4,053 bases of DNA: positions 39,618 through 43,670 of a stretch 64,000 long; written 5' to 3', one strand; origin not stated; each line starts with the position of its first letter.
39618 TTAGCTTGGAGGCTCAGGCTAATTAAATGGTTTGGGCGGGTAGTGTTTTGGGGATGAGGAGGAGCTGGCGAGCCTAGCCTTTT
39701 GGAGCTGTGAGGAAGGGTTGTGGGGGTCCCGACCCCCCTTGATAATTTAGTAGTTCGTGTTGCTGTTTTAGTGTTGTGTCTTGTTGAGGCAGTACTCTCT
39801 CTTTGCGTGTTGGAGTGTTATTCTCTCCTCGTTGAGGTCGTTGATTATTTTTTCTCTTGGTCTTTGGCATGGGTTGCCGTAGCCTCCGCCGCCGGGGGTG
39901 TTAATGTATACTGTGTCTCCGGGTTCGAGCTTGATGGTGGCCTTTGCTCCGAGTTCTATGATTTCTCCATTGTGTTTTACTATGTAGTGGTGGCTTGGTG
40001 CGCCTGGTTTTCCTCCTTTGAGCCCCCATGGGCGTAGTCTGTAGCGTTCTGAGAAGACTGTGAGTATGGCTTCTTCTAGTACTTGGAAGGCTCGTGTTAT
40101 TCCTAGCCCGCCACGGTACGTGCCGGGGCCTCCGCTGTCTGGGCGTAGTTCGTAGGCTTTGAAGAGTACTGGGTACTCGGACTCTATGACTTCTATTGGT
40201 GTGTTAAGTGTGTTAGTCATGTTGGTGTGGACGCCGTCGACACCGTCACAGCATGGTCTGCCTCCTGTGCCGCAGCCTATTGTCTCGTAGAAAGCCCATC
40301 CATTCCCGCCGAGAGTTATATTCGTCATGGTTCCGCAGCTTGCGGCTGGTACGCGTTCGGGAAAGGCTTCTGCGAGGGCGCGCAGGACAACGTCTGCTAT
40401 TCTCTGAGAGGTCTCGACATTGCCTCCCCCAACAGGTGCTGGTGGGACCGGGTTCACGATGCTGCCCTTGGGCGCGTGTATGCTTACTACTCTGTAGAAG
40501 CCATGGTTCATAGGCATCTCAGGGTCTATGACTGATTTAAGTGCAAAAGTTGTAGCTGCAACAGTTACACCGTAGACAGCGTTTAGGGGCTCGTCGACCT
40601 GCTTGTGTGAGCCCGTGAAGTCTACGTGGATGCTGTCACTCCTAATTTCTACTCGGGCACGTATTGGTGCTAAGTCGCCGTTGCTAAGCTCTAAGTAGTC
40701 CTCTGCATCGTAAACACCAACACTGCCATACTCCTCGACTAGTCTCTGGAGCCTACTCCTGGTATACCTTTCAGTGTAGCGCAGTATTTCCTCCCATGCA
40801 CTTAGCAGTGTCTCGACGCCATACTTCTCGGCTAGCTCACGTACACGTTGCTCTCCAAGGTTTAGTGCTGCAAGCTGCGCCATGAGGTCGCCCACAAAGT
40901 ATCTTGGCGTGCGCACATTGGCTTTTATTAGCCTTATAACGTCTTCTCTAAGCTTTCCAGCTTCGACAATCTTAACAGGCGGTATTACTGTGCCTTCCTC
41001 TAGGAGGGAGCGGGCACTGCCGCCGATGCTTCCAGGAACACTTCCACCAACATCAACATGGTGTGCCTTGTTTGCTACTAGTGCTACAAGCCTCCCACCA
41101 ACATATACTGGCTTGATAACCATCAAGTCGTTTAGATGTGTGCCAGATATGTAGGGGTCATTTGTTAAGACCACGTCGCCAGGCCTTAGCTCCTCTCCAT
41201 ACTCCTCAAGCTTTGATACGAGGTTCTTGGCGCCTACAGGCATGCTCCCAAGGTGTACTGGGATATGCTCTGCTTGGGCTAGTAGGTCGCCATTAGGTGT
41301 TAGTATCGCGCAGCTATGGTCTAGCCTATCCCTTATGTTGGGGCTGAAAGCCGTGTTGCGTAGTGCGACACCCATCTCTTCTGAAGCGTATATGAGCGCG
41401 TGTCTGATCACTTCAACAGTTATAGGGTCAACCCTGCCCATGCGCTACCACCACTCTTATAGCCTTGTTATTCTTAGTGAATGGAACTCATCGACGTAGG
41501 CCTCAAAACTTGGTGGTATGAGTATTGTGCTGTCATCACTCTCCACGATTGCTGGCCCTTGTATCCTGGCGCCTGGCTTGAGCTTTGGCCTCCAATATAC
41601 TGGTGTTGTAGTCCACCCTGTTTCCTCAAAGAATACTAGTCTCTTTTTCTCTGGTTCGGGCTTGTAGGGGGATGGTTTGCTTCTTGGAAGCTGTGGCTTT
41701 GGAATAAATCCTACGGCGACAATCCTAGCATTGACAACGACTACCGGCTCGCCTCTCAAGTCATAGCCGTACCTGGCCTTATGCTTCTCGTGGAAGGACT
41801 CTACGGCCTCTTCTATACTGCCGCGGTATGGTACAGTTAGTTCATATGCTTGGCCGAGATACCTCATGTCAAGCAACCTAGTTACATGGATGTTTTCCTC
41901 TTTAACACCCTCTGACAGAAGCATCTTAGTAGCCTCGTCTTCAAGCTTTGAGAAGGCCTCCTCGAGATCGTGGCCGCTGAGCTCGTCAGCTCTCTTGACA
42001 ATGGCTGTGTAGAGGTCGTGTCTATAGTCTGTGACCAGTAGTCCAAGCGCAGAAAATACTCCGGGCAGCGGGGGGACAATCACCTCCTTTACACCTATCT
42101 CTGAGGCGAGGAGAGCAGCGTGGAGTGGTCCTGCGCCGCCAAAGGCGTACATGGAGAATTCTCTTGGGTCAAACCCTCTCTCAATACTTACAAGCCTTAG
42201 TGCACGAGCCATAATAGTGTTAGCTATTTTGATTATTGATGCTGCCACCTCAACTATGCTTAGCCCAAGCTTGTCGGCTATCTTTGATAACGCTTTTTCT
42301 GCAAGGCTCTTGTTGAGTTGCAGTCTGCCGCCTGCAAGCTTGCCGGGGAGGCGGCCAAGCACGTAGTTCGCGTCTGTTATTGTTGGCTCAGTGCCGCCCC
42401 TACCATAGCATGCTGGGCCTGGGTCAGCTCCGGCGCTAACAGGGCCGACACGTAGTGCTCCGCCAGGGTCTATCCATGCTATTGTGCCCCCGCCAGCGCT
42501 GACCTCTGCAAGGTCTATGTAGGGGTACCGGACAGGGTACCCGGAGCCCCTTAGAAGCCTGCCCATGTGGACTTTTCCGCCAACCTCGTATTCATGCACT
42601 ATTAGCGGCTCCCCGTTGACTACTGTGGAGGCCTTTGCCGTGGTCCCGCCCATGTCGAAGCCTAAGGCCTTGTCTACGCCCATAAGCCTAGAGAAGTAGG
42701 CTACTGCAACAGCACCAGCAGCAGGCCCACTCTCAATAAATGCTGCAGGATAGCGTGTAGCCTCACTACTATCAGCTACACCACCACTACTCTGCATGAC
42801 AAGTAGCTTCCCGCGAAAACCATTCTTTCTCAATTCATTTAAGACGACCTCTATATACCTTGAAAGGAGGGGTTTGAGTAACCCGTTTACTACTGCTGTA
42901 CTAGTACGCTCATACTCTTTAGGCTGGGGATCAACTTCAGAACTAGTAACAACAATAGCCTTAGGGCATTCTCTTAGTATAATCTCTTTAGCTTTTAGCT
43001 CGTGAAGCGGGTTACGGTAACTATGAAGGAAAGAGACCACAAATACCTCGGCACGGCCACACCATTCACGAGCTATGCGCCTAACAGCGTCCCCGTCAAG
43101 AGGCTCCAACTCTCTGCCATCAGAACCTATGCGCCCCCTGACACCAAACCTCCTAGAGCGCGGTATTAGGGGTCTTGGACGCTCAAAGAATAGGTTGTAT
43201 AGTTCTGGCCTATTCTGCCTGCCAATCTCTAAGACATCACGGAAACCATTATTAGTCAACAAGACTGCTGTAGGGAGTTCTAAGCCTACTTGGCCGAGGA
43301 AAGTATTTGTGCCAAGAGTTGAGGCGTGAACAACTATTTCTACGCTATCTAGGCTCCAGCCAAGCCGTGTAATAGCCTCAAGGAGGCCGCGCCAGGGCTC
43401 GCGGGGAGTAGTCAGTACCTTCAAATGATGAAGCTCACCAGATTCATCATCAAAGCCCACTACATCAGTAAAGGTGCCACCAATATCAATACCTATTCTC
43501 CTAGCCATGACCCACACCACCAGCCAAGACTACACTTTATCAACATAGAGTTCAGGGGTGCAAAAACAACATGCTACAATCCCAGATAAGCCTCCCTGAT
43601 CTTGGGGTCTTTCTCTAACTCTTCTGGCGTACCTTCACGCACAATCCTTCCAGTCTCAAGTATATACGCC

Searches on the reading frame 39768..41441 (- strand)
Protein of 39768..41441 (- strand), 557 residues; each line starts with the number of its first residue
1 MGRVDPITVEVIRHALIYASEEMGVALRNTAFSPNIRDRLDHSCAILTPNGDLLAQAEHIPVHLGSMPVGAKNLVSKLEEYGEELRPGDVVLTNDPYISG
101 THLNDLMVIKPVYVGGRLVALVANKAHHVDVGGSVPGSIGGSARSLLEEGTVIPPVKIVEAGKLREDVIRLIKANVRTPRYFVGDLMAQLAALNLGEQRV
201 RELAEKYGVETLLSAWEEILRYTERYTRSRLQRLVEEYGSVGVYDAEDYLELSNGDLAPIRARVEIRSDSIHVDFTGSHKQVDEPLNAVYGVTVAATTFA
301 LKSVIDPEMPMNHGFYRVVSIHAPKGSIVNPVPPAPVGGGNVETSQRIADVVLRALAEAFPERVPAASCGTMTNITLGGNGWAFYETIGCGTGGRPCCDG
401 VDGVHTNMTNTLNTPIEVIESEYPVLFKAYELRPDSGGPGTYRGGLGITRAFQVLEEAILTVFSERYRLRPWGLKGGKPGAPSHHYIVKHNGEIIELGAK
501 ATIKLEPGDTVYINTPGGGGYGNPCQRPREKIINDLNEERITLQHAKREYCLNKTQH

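Call 35: search_protein_families(library=pfam, proteins=[window:39768-41441:-], max_evalue=0.01)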
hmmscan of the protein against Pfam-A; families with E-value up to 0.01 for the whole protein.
window:39768-41441:- (557 aa): 1 family
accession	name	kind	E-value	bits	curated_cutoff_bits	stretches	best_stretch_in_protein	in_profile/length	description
PF02538.19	Hydantoinase_B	-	1.2e-201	671.2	26.8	1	5-524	1-519/519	Hydantoinase B/oxoprolinase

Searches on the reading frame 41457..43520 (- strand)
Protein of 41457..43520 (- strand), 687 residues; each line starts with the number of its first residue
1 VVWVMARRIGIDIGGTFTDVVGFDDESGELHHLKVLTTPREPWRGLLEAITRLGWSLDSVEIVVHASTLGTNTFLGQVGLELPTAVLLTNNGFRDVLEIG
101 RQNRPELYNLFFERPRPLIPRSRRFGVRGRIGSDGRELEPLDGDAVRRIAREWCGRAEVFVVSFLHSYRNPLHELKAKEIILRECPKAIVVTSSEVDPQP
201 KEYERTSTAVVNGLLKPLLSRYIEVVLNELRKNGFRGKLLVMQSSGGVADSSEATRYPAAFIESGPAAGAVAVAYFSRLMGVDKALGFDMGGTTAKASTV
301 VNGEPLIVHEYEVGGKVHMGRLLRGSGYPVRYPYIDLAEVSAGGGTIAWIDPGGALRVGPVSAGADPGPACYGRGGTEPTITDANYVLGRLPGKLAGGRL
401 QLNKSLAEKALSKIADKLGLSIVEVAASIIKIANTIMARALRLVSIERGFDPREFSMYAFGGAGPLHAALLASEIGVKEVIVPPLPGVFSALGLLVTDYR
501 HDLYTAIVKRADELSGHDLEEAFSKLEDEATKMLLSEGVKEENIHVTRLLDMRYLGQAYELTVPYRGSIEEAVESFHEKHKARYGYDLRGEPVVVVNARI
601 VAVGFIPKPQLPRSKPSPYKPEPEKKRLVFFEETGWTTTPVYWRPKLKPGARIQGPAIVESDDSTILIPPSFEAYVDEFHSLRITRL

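Call 35: search_protein_families(library=pfam, proteins=[window:41457-43520:-], max_evalue=0.01)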
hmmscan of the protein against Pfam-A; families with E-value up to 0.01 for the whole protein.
window:41457-43520:- (687 aa): 3 families
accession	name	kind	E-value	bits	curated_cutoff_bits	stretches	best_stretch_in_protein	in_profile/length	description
PF01968.24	Hydantoinase_A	-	1.4e-103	346.6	22.9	1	205-502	1-290/291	Hydantoinase/oxoprolinase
PF05378.19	Hydant_A_N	-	1e-50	172.4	25.2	1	8-185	1-176/176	Hydantoinase/oxoprolinase N-terminal region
PF19278.4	Hydant_A_C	-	1.9e-19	70.3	21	1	516-682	11-188/193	Hydantoinase/oxoprolinase C-terminal domain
